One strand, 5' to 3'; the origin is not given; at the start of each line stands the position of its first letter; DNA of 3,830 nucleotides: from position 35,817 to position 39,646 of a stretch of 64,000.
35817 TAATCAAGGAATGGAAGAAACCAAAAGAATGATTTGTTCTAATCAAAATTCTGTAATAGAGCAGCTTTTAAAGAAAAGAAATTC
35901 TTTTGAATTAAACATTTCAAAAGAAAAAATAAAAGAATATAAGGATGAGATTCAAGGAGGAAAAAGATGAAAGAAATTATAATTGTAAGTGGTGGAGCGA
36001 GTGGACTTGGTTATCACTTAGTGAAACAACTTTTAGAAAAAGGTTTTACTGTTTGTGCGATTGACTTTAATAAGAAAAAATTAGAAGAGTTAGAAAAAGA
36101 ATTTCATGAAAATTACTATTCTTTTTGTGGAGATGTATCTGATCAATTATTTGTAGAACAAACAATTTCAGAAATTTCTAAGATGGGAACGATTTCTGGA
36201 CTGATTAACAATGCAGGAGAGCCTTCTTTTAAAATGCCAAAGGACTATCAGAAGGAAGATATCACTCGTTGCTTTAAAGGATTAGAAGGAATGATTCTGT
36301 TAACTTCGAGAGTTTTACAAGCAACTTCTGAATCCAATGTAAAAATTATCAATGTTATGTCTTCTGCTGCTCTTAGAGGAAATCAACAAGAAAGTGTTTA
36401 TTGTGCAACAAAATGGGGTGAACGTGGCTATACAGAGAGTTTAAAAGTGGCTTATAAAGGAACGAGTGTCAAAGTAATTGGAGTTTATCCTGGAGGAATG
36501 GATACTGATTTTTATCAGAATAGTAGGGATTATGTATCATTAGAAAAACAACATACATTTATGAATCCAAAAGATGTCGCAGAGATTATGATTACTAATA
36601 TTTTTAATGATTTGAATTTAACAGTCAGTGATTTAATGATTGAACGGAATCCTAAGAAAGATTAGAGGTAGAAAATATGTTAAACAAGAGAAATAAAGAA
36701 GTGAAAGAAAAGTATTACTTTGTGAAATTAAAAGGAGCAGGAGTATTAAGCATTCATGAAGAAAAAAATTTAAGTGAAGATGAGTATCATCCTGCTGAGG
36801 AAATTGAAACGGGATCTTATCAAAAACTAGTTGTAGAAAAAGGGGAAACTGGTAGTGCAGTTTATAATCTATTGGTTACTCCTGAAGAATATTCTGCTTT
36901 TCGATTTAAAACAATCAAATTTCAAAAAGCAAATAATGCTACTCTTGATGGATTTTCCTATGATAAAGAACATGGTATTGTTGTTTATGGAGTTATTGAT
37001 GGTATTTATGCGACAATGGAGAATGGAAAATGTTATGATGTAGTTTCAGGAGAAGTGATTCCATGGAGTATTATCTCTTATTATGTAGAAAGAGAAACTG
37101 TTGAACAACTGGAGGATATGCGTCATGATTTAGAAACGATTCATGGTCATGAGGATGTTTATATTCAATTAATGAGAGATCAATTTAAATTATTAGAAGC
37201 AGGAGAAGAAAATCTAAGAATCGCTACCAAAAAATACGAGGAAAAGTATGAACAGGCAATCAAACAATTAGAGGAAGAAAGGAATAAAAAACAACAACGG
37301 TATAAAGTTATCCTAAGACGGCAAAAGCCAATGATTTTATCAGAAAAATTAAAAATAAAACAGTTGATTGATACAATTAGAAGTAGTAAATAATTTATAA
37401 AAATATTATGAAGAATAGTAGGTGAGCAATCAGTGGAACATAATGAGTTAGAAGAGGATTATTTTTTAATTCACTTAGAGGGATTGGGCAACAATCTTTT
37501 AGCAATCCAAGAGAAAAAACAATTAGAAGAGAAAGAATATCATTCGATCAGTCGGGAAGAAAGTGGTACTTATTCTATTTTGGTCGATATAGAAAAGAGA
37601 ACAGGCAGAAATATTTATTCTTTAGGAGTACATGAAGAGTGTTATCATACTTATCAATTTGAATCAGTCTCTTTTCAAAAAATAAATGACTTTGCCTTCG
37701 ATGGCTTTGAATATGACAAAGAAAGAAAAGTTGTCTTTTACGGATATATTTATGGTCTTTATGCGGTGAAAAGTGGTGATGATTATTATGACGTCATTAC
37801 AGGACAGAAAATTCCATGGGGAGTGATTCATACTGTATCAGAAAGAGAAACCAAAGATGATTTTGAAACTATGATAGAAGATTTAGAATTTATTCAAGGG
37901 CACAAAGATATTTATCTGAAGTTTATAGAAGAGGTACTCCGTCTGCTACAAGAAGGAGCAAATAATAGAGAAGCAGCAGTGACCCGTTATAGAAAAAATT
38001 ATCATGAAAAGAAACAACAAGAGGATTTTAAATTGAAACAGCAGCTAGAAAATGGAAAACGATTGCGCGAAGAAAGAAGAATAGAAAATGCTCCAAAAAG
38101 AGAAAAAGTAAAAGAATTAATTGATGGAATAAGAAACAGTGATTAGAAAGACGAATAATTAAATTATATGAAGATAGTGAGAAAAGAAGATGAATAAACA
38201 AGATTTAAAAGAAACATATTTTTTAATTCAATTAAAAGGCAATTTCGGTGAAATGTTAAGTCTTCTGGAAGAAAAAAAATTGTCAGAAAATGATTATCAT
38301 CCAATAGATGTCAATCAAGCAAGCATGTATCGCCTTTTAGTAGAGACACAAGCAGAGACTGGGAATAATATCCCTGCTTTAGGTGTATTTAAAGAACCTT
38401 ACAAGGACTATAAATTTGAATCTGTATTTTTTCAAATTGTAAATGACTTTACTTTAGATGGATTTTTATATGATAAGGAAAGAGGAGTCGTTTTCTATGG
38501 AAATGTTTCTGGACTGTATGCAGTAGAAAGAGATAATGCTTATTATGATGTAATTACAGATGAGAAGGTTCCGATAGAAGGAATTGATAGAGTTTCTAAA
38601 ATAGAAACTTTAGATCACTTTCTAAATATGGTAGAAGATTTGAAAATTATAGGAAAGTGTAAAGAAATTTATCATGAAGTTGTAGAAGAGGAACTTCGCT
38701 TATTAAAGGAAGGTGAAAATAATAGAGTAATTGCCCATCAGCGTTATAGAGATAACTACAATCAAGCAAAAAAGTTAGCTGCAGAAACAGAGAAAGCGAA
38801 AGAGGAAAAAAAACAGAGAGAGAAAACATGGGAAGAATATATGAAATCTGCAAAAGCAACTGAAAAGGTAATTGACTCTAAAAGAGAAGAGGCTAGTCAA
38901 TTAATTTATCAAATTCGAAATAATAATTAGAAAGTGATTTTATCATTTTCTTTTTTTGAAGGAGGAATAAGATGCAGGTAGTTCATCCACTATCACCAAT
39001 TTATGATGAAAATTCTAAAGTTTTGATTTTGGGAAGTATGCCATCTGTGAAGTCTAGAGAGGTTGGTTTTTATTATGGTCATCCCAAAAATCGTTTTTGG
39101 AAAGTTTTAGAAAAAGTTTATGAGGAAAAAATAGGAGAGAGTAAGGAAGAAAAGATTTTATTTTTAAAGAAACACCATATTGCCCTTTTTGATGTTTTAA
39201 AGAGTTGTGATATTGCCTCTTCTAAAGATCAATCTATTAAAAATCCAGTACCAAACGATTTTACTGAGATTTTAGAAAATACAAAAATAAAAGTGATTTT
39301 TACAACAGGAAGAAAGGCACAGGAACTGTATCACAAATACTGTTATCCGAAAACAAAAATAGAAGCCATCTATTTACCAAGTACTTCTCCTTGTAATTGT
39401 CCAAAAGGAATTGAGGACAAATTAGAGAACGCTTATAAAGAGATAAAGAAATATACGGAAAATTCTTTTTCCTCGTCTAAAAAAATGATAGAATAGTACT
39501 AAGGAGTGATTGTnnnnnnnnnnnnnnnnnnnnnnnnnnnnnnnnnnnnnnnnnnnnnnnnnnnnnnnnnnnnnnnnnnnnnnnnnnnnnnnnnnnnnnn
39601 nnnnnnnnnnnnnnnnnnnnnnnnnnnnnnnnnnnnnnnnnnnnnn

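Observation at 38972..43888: Tightly packed operon with three different UDG-superfamily glycosylases interleaved with Ham1-like and MutT-like NTP pyrophosphatases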

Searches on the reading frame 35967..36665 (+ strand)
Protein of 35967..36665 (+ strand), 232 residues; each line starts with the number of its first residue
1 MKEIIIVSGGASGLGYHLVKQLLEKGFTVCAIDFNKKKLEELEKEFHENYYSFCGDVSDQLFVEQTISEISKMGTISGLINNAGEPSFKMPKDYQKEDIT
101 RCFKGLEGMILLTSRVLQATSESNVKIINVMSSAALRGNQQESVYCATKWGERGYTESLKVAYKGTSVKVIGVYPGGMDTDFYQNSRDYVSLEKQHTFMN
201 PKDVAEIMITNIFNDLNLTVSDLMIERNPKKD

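Call 9: search_protein_families(library=pfam, proteins=[window:35967-36665:+], max_evalue=0.001)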
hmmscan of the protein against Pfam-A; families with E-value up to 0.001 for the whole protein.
window:35967-36665:+ (232 aa): 7 families
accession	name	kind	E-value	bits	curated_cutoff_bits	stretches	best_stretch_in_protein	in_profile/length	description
PF00106.31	adh_short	-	9e-38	130.2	26.6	1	4-187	2-191/195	short chain dehydrogenase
PF13561.12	adh_short_C2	-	5.8e-20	72.3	27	1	11-197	3-195/236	Enoyl-(Acyl carrier protein) reductase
PF08659.16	KR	-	3.5e-09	37.3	22.6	1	5-148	3-152/180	KR domain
PF02254.24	TrkA_N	-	6.7e-05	23.6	23.8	1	10-65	5-57/116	TrkA-N domain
PF16363.11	GDP_Man_Dehyd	-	6.7e-05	22.9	27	1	7-99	2-103/332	GDP-mannose 4,6 dehydratase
PF13460.12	NAD_binding_10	-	7.8e-05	23.1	27.2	1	9-209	1-178/184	NAD(P)H-binding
PF01073.25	3Beta_HSD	-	0.00022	20.8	22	1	6-88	1-85/280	3-beta hydroxysteroid dehydrogenase/isomerase family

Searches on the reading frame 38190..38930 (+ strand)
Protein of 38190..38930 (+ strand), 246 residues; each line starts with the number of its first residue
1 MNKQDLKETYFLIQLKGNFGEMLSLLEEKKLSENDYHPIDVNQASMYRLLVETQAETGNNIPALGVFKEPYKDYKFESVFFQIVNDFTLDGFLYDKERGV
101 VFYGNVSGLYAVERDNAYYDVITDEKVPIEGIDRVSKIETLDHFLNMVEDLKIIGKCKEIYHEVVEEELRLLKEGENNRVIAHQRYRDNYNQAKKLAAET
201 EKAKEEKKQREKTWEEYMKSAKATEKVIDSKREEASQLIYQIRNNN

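Call 9: search_protein_families(library=pfam, proteins=[window:38190-38930:+], max_evalue=0.001)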
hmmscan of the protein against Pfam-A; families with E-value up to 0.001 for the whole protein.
window:38190-38930:+ (246 aa): 0 families

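Call 42: search_protein_families(library=ncbifam, proteins=[window:38190-38930:+], max_evalue=0.01)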
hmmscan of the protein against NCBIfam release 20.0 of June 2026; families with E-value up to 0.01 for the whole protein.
window:38190-38930:+ (246 aa): 0 families

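Call 81: search_solved_structures(query=window:38190-38930:+, max_evalue=1)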
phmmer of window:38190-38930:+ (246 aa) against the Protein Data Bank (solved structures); distinct sequences matched with E-value up to 1: 0.

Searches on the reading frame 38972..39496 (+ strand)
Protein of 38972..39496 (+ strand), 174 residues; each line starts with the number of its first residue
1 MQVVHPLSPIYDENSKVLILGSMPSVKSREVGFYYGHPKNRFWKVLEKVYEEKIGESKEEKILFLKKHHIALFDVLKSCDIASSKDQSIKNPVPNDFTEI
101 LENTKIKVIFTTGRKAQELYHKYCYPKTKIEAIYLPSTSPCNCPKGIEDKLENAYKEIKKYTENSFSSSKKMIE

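Call 3: search_protein_families(library=pfam, proteins=[window:38972-39496:+], max_evalue=0.1)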
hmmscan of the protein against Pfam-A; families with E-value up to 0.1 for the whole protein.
window:38972-39496:+ (174 aa): 1 family
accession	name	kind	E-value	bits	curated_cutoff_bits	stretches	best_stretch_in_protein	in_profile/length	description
PF03167.25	UDG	-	7.9e-13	49.1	24.3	1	10-143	3-123/141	Uracil DNA glycosylase superfamily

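Call 4: search_protein_families(library=ncbifam, proteins=[window:38972-39496:+], max_evalue=0.1)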
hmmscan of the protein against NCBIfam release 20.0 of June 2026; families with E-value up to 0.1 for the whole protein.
window:38972-39496:+ (174 aa): 3 families
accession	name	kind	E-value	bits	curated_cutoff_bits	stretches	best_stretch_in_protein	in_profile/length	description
TIGR04274.1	hypoxanDNAglyco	equivalog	1e-38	132.8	80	1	7-152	2-148/150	DNA-deoxyinosine glycosylase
NF007570.0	PRK10201.1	equivalog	2.9e-05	23.8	144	1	10-49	5-44/168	G/U mismatch-specific DNA glycosylase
TIGR00584.1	mug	subfamily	0.00052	19.7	402.6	1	10-48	126-164/328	mismatch-specific thymine-DNA glycosylate (mug)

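Call 5: search_protein_families(library=padloc, proteins=[window:38972-39496:+], max_evalue=0.1)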
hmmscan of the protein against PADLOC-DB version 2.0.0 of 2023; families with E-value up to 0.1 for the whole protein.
window:38972-39496:+ (174 aa): 0 families

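Call 15: search_solved_structures(query=window:38972-39496:+, max_evalue=10, show_alignments=1)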
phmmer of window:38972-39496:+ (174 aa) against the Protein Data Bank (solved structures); distinct sequences matched with E-value up to 10: 20.
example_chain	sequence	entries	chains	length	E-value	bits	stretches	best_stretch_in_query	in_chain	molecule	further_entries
2l3f_A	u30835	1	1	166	7.3e-17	64.7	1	9-143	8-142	Uncharacterized protein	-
1mtl_A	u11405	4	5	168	0.0015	21.4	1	15-48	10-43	G/U mismatch-specific DNA glycosylase | PROTEIN (G:T/U SPECIFIC DNA GLYCOSYLASE)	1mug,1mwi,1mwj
2c2q_A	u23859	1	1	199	0.014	18.2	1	17-107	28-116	G/U MISMATCH-SPECIFIC DNA GLYCOSYLASE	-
2c2p_A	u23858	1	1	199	0.018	17.9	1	17-78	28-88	G/U MISMATCH-SPECIFIC DNA GLYCOSYLASE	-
6j9n_A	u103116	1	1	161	0.36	13.7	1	6-66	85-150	CRISPR-associated endonuclease Cas9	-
8if0_X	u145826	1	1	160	0.36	13.7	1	6-66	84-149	CRISPR-associated endonuclease Cas9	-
9j1y_A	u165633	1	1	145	0.39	13.6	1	6-64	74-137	CRISPR-associated endonuclease Cas9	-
9j1z_B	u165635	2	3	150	0.42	13.5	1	6-64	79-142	CRISPR-associated endonuclease Cas9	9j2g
3uo7_A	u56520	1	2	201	0.55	13.1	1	9-47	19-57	G/T mismatch-specific thymine DNA glycosylase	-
4jgc_A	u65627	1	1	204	0.56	13.1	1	9-47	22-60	G/T mismatch-specific thymine DNA glycosylase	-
6u15_A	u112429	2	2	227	0.65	12.9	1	9-47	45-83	G/T mismatch-specific thymine DNA glycosylase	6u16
3uob_A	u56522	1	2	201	0.76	12.6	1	9-47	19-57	G/T mismatch-specific thymine DNA glycosylase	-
2rba_A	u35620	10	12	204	0.78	12.6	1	9-47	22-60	G/T mismatch-specific thymine DNA glycosylase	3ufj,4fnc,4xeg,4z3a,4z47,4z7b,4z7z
9nqh_A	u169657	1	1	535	0.81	12.6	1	29-60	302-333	Probable fucosyltransferase 4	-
9lhp_A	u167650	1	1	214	0.84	12.5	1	9-47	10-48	G/T mismatch-specific thymine DNA glycosylase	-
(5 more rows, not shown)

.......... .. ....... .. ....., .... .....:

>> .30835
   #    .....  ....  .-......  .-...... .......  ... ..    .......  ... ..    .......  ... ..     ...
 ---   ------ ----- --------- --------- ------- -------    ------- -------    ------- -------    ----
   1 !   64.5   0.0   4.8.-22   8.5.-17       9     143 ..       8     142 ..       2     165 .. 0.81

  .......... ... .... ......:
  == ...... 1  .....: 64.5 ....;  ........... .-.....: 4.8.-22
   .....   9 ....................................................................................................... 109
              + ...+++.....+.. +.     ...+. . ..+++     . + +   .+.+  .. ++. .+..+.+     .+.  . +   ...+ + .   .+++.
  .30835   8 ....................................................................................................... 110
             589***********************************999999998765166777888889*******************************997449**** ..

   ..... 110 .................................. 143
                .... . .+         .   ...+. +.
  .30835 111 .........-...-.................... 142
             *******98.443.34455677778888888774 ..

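Call 43: search_protein_families(library=phrogs, proteins=[window:38972-39496:+], max_evalue=0.001)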
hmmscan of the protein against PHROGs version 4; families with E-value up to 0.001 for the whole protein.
window:38972-39496:+ (174 aa): 1 family
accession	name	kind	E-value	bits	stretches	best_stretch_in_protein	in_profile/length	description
phrog_12465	-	unknown function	2.3e-05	25.1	1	15-61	10-57/168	-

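Call 72: list_cluster_members(proteins=[P0241, P0001, window:38972-39496:+, window:47247-48203:+])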
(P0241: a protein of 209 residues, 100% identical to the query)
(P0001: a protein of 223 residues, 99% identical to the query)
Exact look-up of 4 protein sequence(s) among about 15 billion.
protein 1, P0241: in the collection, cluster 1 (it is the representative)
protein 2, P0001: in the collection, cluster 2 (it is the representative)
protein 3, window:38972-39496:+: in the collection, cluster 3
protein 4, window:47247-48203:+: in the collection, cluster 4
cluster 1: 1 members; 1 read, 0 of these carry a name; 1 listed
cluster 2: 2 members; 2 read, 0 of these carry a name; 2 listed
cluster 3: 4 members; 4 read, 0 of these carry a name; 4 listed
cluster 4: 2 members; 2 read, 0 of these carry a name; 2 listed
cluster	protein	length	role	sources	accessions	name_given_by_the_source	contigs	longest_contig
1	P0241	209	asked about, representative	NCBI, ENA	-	-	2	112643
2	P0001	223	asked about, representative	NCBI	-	-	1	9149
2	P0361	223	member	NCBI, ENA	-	-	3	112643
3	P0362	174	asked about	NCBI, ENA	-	-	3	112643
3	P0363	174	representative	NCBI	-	-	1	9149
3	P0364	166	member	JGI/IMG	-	-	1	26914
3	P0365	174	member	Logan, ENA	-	-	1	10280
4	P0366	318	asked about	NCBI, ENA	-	-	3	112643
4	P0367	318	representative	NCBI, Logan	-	-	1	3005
